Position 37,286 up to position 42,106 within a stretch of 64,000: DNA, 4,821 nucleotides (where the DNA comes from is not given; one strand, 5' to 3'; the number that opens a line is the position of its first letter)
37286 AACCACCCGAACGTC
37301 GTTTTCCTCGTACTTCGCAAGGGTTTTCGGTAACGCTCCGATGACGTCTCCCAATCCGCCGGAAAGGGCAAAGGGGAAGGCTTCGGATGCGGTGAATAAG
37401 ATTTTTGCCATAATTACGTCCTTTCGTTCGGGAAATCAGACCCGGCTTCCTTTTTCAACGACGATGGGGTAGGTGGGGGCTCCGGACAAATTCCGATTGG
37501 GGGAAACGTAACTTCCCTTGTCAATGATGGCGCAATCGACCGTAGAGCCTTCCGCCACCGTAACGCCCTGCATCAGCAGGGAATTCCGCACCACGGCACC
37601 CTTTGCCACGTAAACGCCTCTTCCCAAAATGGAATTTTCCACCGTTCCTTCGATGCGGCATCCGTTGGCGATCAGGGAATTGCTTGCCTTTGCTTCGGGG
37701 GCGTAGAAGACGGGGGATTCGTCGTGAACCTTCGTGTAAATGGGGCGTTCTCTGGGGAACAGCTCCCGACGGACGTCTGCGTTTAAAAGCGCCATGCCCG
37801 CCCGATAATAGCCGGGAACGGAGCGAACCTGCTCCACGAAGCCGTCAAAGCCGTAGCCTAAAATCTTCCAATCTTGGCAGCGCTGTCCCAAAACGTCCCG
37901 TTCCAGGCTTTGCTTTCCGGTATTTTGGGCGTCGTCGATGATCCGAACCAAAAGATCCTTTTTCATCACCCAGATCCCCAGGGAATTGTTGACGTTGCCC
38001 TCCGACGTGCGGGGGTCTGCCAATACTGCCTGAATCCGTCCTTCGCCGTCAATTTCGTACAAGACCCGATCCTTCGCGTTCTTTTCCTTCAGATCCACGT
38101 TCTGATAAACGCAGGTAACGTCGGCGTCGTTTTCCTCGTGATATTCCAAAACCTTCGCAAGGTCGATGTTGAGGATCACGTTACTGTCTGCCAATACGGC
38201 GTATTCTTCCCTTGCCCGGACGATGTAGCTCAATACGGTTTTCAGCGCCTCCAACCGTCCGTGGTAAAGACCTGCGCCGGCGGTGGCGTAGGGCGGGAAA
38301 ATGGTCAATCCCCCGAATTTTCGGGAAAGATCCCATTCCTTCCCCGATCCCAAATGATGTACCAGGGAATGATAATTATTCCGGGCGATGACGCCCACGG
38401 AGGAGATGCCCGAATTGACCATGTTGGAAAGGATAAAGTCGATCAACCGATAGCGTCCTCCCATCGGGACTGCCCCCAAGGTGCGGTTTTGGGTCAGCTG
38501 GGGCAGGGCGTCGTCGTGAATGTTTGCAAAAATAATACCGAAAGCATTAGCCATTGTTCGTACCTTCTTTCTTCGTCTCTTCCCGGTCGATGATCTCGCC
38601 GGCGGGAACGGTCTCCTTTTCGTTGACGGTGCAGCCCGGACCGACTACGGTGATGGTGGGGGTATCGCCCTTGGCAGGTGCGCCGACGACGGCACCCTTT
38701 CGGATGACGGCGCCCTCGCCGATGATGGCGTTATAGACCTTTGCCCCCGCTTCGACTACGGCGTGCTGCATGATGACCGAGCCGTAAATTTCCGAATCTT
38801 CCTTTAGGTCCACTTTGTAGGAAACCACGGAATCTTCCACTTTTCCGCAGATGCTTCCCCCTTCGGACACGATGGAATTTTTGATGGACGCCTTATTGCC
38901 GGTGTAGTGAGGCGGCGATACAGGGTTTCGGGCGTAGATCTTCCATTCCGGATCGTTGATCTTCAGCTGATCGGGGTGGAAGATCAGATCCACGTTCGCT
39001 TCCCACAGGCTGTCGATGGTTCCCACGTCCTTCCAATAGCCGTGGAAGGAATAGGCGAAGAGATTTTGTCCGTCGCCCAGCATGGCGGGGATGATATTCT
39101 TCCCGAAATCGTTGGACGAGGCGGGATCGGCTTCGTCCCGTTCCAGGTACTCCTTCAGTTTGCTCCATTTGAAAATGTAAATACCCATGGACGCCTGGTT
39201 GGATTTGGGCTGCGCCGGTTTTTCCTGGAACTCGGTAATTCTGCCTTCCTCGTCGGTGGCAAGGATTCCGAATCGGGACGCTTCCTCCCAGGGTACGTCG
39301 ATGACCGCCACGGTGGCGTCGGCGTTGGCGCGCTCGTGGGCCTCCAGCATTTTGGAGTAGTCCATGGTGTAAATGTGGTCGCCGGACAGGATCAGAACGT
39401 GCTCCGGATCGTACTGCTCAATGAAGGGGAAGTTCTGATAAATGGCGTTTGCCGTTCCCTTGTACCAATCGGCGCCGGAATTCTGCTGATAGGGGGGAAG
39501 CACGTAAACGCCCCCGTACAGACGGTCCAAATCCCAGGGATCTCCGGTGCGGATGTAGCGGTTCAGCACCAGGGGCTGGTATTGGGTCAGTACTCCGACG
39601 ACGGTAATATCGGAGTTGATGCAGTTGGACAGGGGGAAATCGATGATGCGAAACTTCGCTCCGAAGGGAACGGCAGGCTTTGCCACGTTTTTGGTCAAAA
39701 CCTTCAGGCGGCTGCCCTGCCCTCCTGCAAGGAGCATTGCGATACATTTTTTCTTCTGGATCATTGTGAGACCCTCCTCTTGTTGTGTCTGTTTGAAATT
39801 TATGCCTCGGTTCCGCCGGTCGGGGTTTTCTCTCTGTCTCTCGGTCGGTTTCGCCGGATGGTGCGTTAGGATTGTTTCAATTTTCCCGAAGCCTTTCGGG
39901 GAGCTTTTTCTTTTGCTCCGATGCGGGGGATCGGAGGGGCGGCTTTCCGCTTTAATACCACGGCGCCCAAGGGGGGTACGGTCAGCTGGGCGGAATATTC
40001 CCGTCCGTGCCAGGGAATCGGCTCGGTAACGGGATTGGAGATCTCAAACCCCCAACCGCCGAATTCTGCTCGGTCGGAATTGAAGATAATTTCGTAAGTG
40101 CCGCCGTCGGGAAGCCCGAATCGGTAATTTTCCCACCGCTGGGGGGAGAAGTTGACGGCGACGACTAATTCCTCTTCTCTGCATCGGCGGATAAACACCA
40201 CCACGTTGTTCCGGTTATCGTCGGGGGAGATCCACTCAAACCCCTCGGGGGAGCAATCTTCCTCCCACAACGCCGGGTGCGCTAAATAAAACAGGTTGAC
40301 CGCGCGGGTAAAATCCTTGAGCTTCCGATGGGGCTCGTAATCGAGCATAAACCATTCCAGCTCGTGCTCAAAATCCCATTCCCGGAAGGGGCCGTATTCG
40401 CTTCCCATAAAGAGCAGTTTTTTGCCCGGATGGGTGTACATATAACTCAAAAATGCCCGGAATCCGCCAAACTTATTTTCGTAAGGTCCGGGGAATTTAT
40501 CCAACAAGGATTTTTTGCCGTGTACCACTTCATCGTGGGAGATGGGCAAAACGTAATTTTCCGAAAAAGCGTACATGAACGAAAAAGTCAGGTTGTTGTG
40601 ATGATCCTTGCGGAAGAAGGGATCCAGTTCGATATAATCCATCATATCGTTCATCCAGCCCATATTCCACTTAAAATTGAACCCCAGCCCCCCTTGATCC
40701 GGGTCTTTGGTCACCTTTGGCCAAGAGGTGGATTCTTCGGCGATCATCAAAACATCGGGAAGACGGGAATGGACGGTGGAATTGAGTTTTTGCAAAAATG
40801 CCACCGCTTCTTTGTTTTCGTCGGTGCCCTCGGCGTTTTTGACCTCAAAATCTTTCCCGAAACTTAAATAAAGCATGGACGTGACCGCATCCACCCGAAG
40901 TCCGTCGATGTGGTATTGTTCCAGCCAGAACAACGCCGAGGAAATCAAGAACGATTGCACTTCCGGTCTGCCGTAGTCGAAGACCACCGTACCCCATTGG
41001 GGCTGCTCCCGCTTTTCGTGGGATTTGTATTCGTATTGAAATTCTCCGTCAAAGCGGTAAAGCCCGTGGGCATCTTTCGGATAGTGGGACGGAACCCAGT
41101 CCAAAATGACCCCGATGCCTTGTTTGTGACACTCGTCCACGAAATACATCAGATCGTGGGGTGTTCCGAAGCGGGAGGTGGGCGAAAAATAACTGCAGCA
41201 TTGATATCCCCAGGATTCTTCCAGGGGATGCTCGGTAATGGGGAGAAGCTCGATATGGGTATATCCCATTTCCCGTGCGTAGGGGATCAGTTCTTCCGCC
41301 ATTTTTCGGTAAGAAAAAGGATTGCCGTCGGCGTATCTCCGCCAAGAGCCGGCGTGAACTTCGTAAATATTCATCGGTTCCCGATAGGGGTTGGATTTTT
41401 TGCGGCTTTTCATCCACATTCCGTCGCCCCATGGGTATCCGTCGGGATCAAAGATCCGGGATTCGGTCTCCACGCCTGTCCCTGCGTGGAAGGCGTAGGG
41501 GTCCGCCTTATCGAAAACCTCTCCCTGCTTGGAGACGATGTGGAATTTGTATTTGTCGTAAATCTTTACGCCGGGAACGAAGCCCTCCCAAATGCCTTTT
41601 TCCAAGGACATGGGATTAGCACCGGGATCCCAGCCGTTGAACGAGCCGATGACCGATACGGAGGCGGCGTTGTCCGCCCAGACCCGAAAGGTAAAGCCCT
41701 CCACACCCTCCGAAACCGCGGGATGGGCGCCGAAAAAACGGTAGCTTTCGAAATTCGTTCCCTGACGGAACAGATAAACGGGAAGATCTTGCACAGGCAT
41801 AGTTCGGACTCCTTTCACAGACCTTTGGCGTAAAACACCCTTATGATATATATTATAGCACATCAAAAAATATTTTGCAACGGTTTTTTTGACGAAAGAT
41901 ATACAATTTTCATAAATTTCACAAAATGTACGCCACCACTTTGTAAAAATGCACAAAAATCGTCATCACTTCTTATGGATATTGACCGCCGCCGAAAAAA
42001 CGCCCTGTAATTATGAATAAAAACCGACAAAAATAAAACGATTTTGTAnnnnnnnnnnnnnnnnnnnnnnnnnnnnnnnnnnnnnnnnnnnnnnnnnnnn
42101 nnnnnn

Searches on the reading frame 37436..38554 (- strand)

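Call 12: search_protein_families(library=pfam, proteins=[window:37436-38554:-], max_evalue=0.001)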
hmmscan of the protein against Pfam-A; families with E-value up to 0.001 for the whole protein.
window:37436-38554:- (372 aa): 4 families
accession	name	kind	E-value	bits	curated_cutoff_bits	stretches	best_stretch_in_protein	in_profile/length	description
PF24894.1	Hexapep_GlmU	-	3.3e-13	50.1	23.3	1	287-353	13-80/104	GlmU-like, C-terminal hexapeptide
PF00483.29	NTP_transferase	-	7.5e-13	49.1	21.2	1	19-217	15-200/245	Nucleotidyl transferase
PF25084.1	LbH_EIF2B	-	1.6e-07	31.7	54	1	291-354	20-85/105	EIF2B subunit epsilon LbH domain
PF25247.1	LbH_GLGC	-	1.9e-05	25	27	0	288-328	11-52/135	GLGC left-handed parallel beta-helix domain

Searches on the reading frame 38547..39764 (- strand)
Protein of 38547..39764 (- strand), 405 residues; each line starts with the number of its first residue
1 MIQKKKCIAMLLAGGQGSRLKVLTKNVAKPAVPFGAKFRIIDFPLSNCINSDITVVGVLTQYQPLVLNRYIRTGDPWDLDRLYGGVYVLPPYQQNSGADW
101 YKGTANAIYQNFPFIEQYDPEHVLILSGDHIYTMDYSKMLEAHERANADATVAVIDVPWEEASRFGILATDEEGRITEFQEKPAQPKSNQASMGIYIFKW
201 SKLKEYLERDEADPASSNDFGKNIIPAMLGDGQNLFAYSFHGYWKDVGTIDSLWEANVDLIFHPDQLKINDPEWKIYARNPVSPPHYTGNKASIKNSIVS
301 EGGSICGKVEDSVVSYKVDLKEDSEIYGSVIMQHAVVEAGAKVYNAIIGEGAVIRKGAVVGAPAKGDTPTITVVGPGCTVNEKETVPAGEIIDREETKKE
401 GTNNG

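Call 12: search_protein_families(library=pfam, proteins=[window:38547-39764:-], max_evalue=0.001)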
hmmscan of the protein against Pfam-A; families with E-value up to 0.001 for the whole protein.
window:38547-39764:- (405 aa): 4 families
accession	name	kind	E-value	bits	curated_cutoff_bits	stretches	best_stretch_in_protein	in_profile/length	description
PF00483.29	NTP_transferase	-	2.8e-67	227.3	21.2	1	9-259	2-241/245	Nucleotidyl transferase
PF24894.1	Hexapep_GlmU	-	1.6e-14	54.3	23.3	1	289-380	11-103/104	GlmU-like, C-terminal hexapeptide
PF25084.1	LbH_EIF2B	-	7.7e-07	29.5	54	1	298-361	23-88/105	EIF2B subunit epsilon LbH domain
PF00132.30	Hexapep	-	0.00087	19.3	27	1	328-361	1-35/36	Bacterial transferase hexapeptide (six repeats)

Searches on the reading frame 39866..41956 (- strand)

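Call 12: search_protein_families(library=pfam, proteins=[window:39866-41956:-], max_evalue=0.001)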
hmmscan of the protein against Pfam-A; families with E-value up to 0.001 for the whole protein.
window:39866-41956:- (696 aa): 4 families
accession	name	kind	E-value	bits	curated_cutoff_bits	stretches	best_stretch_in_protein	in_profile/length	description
PF02806.24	Alpha-amylase_C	-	2.9e-24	85.7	21.2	1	575-670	1-94/95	Alpha amylase, C-terminal all-beta domain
PF02922.24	CBM_48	-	7e-20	71.6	22.4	1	75-155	2-83/83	Carbohydrate-binding module 48 (Isoamylase N-terminal domain)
PF00128.31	Alpha-amylase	-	5.5e-19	69.2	22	2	224-295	25-95/446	Alpha amylase, catalytic domain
PF22019.2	GlgB_N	-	0.00062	20.2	27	0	69-154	14-94/94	alpha-1,4-glucan branching enzyme GlgB, N-terminal domain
